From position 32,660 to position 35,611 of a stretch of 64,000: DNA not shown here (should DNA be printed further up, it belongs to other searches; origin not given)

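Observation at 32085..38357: Atypical Nap-like periplasmic molybdoenzyme module: class-I-type diheme cytochrome, NapA-like, NapG-like, extended NapH-like and a second NapG-like, with no NapB/NapC/NapD/NapF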

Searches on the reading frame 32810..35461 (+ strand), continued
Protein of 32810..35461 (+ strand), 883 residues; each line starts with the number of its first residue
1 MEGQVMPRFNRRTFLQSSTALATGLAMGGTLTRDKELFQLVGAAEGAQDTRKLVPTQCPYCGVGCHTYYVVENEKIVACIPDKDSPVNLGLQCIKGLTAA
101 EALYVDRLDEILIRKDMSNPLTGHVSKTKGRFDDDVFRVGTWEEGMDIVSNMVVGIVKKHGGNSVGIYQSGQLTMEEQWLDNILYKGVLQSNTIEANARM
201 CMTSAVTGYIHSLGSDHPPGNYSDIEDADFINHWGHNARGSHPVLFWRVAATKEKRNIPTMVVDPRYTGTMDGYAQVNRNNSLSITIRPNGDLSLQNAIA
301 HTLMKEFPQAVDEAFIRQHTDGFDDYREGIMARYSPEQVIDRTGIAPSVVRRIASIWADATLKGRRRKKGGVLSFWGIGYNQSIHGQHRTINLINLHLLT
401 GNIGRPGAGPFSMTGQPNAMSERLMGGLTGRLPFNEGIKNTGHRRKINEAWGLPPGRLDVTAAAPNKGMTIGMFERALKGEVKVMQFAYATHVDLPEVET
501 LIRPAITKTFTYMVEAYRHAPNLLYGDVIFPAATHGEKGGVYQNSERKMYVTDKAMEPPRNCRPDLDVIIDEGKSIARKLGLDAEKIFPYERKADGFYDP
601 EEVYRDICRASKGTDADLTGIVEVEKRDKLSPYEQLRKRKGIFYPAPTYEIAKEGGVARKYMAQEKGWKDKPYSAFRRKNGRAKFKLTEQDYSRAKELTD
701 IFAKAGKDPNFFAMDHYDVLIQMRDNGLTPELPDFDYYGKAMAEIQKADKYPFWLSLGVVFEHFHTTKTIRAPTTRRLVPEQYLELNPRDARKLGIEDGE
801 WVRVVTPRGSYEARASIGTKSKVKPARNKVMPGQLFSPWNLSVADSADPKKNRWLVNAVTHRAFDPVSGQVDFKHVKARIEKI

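Call 7: find_related_loci(query=window:32810-35461:+, collection=genome_contigs, flank=8000)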
Query window:32810-35461:+ (883 aa) in genome_contigs; peptide patterns used: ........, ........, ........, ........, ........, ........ (x = any residue, [..] = any of these).
255 stretches matched a pattern; 242 encode a relative of the query (tblastn E <= 1e-3); the best 80 are kept; 80 distinct loci.
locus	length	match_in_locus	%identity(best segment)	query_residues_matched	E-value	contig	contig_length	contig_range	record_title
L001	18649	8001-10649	99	1-883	0e+0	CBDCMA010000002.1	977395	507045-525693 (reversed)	MAG: bacterium isolate 6263ad5f-5925-4d78-8ae4-828cafc75c34 genome assembly, contig: contig_2, whole genome shotgun sequ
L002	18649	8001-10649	98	1-883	0e+0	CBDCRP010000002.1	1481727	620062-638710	MAG: bacterium isolate c343b5c3-9596-4089-b975-978780b2b10b genome assembly, contig: contig_2, whole genome shotgun sequ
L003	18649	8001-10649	94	1-883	0e+0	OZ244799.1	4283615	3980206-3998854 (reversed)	MAG: bacterium isolate fda9cd22-9c8c-44c4-8321-deb2e702e096 genome assembly, chromosome: 1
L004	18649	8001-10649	94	1-883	0e+0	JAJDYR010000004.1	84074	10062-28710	MAG: bacterium isolate jk18x34bins.43 k141_507205, whole genome shotgun sequence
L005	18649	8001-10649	94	1-883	0e+0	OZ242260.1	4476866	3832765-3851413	MAG: bacterium isolate ae33526c-e769-4de9-a2b0-9dbe0155474d genome assembly, chromosome: 1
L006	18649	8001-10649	94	1-883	0e+0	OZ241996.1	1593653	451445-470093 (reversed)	MAG: bacterium isolate 138114a6-c459-4528-9bbc-32813c999549 genome assembly, chromosome: 1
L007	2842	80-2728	93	1-883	0e+0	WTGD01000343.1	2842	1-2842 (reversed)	MAG: Nitrospinota bacterium isolate CO36386bin_35 NODE_14971_length_2842_cov_8.971654, whole genome shotgun sequence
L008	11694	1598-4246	93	1-883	0e+0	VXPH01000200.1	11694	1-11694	MAG: Nitrospinota bacterium isolate SB0662_bin_51 NODE_4554_length_11694_cov_34.718447, whole genome shotgun sequence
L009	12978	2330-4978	94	1-883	0e+0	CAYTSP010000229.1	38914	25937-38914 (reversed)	MAG TPA_asm: uncultured Nitrospinaceae bacterium isolate SRP338948_co1_160 genome assembly, contig: k141_406776, whole g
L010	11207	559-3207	94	1-883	0e+0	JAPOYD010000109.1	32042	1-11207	MAG: Nitrospinota bacterium isolate COS4_bin_23 NODE_1306_length_32042_cov_8.42852, whole genome shotgun sequence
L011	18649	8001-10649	94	1-883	0e+0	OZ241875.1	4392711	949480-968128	MAG: bacterium isolate fde39c58-18aa-4d93-bb40-cd1cf9ece30f genome assembly, chromosome: 1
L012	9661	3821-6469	85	1-883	0e+0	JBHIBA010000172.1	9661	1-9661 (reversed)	MAG: Nitrospinota bacterium isolate K_2_bin.39 NODE_4067_length_9661_cov_8.168228, whole genome shotgun sequence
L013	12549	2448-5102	85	1-883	0e+0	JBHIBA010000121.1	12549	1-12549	MAG: Nitrospinota bacterium isolate K_2_bin.39 NODE_2687_length_12549_cov_17.872979, whole genome shotgun sequence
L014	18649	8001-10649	84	3-883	0e+0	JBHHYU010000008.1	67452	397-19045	MAG: Candidatus Binatia bacterium isolate Maj_2_bin.31 NODE_93_length_67452_cov_11.320474, whole genome shotgun sequence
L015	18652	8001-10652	84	1-883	0e+0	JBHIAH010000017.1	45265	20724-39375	MAG: Candidatus Methylomirabilales bacterium isolate K_3_bin.12 NODE_132_length_45265_cov_21.730215, whole genome shotgu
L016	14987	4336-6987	81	1-883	0e+0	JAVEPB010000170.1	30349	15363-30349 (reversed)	MAG: bacterium isolate ODZ_NOB7a k141_312554, whole genome shotgun sequence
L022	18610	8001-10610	58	9-881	0e+0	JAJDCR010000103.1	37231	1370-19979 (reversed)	MAG: Planctomycetota bacterium isolate OFTM357 OFTM357_102, whole genome shotgun sequence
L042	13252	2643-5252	59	9-881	0e+0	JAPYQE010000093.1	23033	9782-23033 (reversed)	MAG: Candidatus Latescibacterota bacterium isolate PW2.concoct.70_sub PW2_2680_length_23033_cov_8.925146, whole genome s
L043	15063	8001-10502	59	48-883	0e+0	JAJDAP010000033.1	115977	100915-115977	MAG: Deltaproteobacteria bacterium isolate OFTM159 OFTM159_32, whole genome shotgun sequence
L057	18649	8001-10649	57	8-883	0e+0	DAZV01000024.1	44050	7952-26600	MAG TPA_asm: Candidatus Sericytochromatia bacterium S15B-MN24 CBMW_12 SRR636581.qc.1_paired_contig_2137, whole genome sh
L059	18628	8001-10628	57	9-883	0e+0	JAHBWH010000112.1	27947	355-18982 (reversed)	MAG: Myxococcales bacterium isolate ACE_MYX12 MYX12_112, whole genome shotgun sequence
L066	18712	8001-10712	55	9-883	0e+0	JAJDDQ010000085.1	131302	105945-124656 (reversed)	MAG: Phycisphaerae bacterium isolate OFTM258 OFTM258_84, whole genome shotgun sequence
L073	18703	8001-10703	55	9-883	0e+0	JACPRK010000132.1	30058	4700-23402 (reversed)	MAG: Candidatus Wallbacteria bacterium isolate NC_groundwater_677_Ag_B-0.1um_67_38 B_1_S1_Biohub_coassembly_k141_3403989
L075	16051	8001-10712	56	9-883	0e+0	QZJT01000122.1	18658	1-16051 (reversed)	MAG: Phycisphaerales bacterium isolate SURF_32 Ga0104751_1004367, whole genome shotgun sequence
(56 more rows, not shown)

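Call 11: search_protein_families(library=pfam, proteins=[L022:6907-7971:+, L022:11153-12154:+, L022:12106-12729:+, L022:12742-14286:+, L022:14252-14863:+, L022:14894-15550:+, L022:15796-17064:+, L022:17105-18580:+, L057:12603-14093:+, L057:7346-7972:+], max_evalue=0.001)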
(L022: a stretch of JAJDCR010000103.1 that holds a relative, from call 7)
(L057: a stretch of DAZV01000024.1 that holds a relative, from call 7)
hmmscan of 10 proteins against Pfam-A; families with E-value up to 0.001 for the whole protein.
L022:6907-7971:+ (354 aa): 2 families
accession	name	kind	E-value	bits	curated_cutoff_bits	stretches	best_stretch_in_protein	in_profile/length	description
PF13442.11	Cytochrome_CBB3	-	1.3e-27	96.3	27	2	162-236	3-68/68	Cytochrome C oxidase, cbb3-type, subunit III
PF00034.26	Cytochrom_C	-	2.9e-26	93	21.3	3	162-240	1-90/90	Cytochrome c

L022:11153-12154:+ (333 aa): 3 families
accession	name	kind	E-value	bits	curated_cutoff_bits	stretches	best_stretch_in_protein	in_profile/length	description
PF12838.12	Fer4_7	-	8.2e-05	23.4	27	0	305-325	2-22/52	4Fe-4S dicluster domain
PF13187.11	Fer4_9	-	0.00017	21.9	27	0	251-294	7-50/52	4Fe-4S dicluster domain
PF12801.12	Fer4_5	-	0.00023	21.5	22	1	132-172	4-45/48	4Fe-4S binding domain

L022:12106-12729:+ (207 aa): 0 families

L022:12742-14286:+ (514 aa): 0 families

L022:14252-14863:+ (203 aa): 11 families
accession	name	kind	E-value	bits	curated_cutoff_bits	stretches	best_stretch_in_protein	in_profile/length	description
PF12838.12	Fer4_7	-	8.8e-17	61.7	27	3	66-121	1-52/52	4Fe-4S dicluster domain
PF00037.32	Fer4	-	6e-14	51.6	21.1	2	66-83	7-24/24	4Fe-4S binding domain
PF12837.12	Fer4_6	-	2.3e-10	40.3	25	0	172-190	2-20/24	4Fe-4S binding domain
PF13237.11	Fer4_10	-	5.3e-10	39.5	25.5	1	138-189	4-52/53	4Fe-4S dicluster domain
PF13187.11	Fer4_9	-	5e-09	36.5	27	2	67-121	2-51/52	4Fe-4S dicluster domain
PF14697.11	Fer4_21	-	1e-07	32.4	35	1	146-189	6-51/59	4Fe-4S dicluster domain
PF12797.12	Fer4_2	-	1.7e-07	31.1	24.5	1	171-189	2-20/22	4Fe-4S binding domain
PF13534.11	Fer4_17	-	2e-06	28.7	22.2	0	105-162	2-60/61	4Fe-4S dicluster domain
PF13484.11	Fer4_16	-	4.1e-06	27.9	30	0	67-85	2-20/66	4Fe-4S double cluster binding domain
PF25160.1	LdpA_Fe-S-bd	-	1.1e-05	25.6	27.6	0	52-84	13-45/49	LdpA Fe-S cluster-binding domain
PF13183.11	Fer4_8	-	0.00011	23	27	0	46-81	46-68/68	4Fe-4S dicluster domain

L022:14894-15550:+ (218 aa): 3 families
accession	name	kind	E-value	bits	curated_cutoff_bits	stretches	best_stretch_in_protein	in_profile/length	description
PF08534.16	Redoxin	-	1.8e-13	51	26.6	1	33-170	5-140/148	Redoxin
PF00578.27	AhpC-TSA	-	1.5e-12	48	26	1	34-156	5-123/124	AhpC/TSA family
PF20029.6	DUF6436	-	0.00068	19.8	27.3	0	51-201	17-129/133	Domain of unknown function (DUF6436)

L022:15796-17064:+ (422 aa): 0 families

L022:17105-18580:+ (491 aa): 9 families
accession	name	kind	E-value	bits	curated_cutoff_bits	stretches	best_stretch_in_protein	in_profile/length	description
PF13646.12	HEAT_2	-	2.5e-40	137.1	27.7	4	285-354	4-73/88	HEAT repeats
PF02985.28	HEAT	-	1.2e-29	99.9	23.5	0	54-81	2-29/31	HEAT repeat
PF03130.22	HEAT_PBS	-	1.7e-20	71.6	20.9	0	359-383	1-26/27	PBS lyase HEAT-like repeat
PF13513.12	HEAT_EZ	-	1.8e-17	63.8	27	0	344-370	29-55/55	HEAT-like repeat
PF16416.11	GUN4_N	-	2.7e-08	34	24.3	0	287-335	15-60/83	ARM-like repeat domain, GUN4-N terminal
PF12717.13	Cnd1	-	8.3e-07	29.6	26.4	0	118-157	21-54/162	non-SMC mitotic condensation complex subunit 1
PF01602.26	Adaptin_N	-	7.4e-06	25.2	37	0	117-315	113-300/524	Adaptin N terminal region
PF00514.29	Arm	-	9.8e-06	25.9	20.6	0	310-336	12-38/41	Armadillo/beta-catenin-like repeat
PF24714.1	TOR1L1_N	-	0.00016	21.5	43.3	0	49-90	208-249/281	TORTIFOLIA1 N-terminal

L057:12603-14093:+ (496 aa): 3 families
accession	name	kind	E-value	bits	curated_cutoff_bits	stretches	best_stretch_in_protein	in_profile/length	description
PF03190.21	Thioredox_DsbH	-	2.7e-20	73.4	27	1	24-95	18-89/163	Protein of unknown function, DUF255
PF13899.12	Thioredoxin_7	-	1.5e-14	54.4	27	1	28-109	2-83/83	Thioredoxin-like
PF13098.12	Thioredoxin_2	-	3.7e-06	27.7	27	1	39-128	1-102/104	Thioredoxin-like domain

L057:7346-7972:+ (208 aa): 3 families
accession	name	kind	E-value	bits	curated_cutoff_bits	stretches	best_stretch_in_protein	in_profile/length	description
PF13442.11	Cytochrome_CBB3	-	2e-26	92.5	27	2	28-103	1-68/68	Cytochrome C oxidase, cbb3-type, subunit III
PF00034.26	Cytochrom_C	-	1.7e-21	77.8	21.3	2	123-203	1-88/90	Cytochrome c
PF14495.11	Cytochrom_C550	-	0.00053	20.1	27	0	28-55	24-50/136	Cytochrome c-550 domain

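Call 16: find_encoding_contigs(protein=window:32810-35461:+, flank=10000, max_places=3)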
Protein window:32810-35461:+ (883 aa): no gene with exactly this product is on record in the collection.

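Call 17: find_encoding_contigs(protein=P0048, flank=10000, max_places=2)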
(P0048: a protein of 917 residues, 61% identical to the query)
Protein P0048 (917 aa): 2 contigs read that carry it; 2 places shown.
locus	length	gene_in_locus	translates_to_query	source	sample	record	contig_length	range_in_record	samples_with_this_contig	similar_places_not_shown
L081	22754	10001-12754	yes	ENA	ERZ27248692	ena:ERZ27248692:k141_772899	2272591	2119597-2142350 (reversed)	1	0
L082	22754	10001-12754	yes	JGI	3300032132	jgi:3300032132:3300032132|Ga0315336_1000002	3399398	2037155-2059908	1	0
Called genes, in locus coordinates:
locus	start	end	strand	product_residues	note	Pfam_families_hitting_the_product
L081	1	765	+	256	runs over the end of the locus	PF02332:Phenol_Hydrox (weak)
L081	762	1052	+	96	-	-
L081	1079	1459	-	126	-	PF00571:CBS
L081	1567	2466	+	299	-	PF01545:Cation_efflux, PF16916:ZT_dimer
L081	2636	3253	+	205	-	PF00027:cNMP_binding, PF13545:HTH_Crp_2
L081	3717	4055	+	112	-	PF00571:CBS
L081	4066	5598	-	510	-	PF12801:Fer4_5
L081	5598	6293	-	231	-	PF13187:Fer4_9 (faint), PF25160:LdpA_Fe-S-bd (faint), PF00037:Fer4 (faint), PF12838:Fer4_7, PF13237:Fer4_10 (weak), PF12838:Fer4_7 (weak), PF13237:Fer4_10 (weak), PF14697:Fer4_21 (weak), +3 more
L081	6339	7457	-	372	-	PF12094:DUF3570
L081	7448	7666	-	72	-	PF14086:DUF4266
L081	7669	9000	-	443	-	PF22113:Mtrc-MtrF_II-IV_dom (faint), PF13435:Cytochrome_C554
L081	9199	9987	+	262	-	PF00034:Cytochrom_C (weak), PF13442:Cytochrome_CBB3, PF00034:Cytochrom_C (weak)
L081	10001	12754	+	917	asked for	PF04879:Molybdop_Fe4S4, PF00384:Molybdopterin, PF01568:Molydop_binding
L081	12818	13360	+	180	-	PF13183:Fer4_8 (faint), PF13187:Fer4_9 (faint), PF13534:Fer4_17 (faint), PF13237:Fer4_10 (faint), PF12838:Fer4_7, PF00037:Fer4 (weak), PF12838:Fer4_7 (weak), PF14697:Fer4_21 (weak), +5 more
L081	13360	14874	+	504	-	PF12801:Fer4_5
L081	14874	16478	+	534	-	-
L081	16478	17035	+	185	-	PF12800:Fer4_4 (faint), PF12837:Fer4_6 (faint), PF13237:Fer4_10 (weak), PF14697:Fer4_21 (weak), PF12838:Fer4_7 (weak), PF13187:Fer4_9 (weak), PF00037:Fer4 (weak), PF12797:Fer4_2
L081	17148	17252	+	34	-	-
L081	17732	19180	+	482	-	PF00072:Response_reg, PF00158:Sigma54_activat, PF14532:Sigma54_activ_2, PF01078:Mg_chelatase (faint), PF00004:AAA (faint), PF07728:AAA_5, PF25601:AAA_lid_14, PF02954:HTH_8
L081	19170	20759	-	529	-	PF11563:Protoglobin, PF00989:PAS, PF08448:PAS_4, PF13426:PAS_9 (weak), PF00512:HisKA, PF02518:HATPase_c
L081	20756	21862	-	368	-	PF24096:DUF7379, PF05057:DUF676, PF07819:PGAP1, PF12697:Abhydrolase_6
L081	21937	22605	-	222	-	-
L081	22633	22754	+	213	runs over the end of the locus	-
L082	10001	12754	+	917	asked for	PF04879:Molybdop_Fe4S4, PF00384:Molybdopterin, PF01568:Molydop_binding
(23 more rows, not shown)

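Call 25: search_dna_similar(query=window:32810-35461:+, collection=plasmids, mode=protein, max_rows=40, rows=best)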
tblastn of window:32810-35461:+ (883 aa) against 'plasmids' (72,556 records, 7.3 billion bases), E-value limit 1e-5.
Records with a match: 1356; places in all: 1897; records where one place covers at least 80% of the query: 373.
Best place of each record, by identity: <60% 1356.
By first word of the organism name: Rhizobium 165; Sinorhizobium 153; Ralstonia 138; Pantoea 123; Pseudosulfitobacter 49; Azospirillum 41; Paracoccus 36; Escherichia 34; Agrobacterium 32; Thermus 28; and 160 more.
By predicted mobility (MOB-suite, as given by PLSDB): non-mobilizable 856; mobilizable 261; conjugative 239.
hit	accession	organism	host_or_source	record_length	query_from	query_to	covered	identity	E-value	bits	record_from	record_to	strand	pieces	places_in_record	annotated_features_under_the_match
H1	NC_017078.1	Selenomonas ruminantium subsp. lactilytica TAM6421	-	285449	2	882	100%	31.8%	1e-105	367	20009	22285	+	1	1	molybdopterin-dependent oxidoreductase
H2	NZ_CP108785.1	Embleya sp. NBC_00888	-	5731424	48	883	95%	31.4%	1e-81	296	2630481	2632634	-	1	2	none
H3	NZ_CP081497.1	Streptomyces sp. BHT-5-2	whole organism,plant soil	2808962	41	874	94%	31.5%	8e-86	308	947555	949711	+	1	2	none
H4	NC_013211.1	Acetobacter pasteurianus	-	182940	50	883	93%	31.5%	2e-45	311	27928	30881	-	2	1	IS5 family transposase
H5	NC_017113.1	Acetobacter pasteurianus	-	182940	50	883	93%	31.5%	2e-45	311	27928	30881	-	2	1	IS5 family transposase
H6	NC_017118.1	Acetobacter pasteurianus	-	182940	50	883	93%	31.5%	2e-45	311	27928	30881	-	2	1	IS5 family transposase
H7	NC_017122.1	Acetobacter pasteurianus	-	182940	50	883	93%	31.5%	2e-45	311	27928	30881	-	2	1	IS5 family transposase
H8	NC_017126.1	Acetobacter pasteurianus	-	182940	50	883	93%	31.5%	2e-45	311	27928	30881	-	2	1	IS5 family transposase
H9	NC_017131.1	Acetobacter pasteurianus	-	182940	50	883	93%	31.5%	2e-45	311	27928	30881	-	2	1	IS5 family transposase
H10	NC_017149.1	Acetobacter pasteurianus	-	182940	50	883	93%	31.5%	2e-45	311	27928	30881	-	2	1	IS5 family transposase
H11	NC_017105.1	Acetobacter pasteurianus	-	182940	50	883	93%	31.5%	2e-45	311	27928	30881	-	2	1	IS5 family transposase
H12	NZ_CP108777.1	Embleya sp. NBC_00896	-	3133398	54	883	94%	31.1%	4e-82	297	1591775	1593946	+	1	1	none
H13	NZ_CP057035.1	Klebsiella pneumoniae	culture,Pooled cattle faecal samples ...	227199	44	874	94%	31.0%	9e-81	328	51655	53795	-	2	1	none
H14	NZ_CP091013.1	Burkholderia cenocepacia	-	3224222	46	883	95%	30.6%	2e-89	319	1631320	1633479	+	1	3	none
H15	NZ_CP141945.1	Novosphingobium sp. RL4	Rheum palmatum L.,Single ...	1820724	46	883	95%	30.6%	9e-84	302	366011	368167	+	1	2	none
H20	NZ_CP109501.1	Streptomyces sp. NBC_01426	-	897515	54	882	94%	30.5%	2e-77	283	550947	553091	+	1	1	bifunctional nitrate reductase/sulfite reductase flavoprotein subunit ...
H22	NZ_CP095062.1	Hymenobacter volaticus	single cell,air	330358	54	882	94%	30.2%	3e-85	306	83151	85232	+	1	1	nitrate reductase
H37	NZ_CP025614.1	Niveispirillum cyanobacteriorum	sing cell,cyanobacterial aggregates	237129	9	883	99%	27.8%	2e-72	268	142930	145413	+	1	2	napA: nitrate reductase catalytic subunit NapA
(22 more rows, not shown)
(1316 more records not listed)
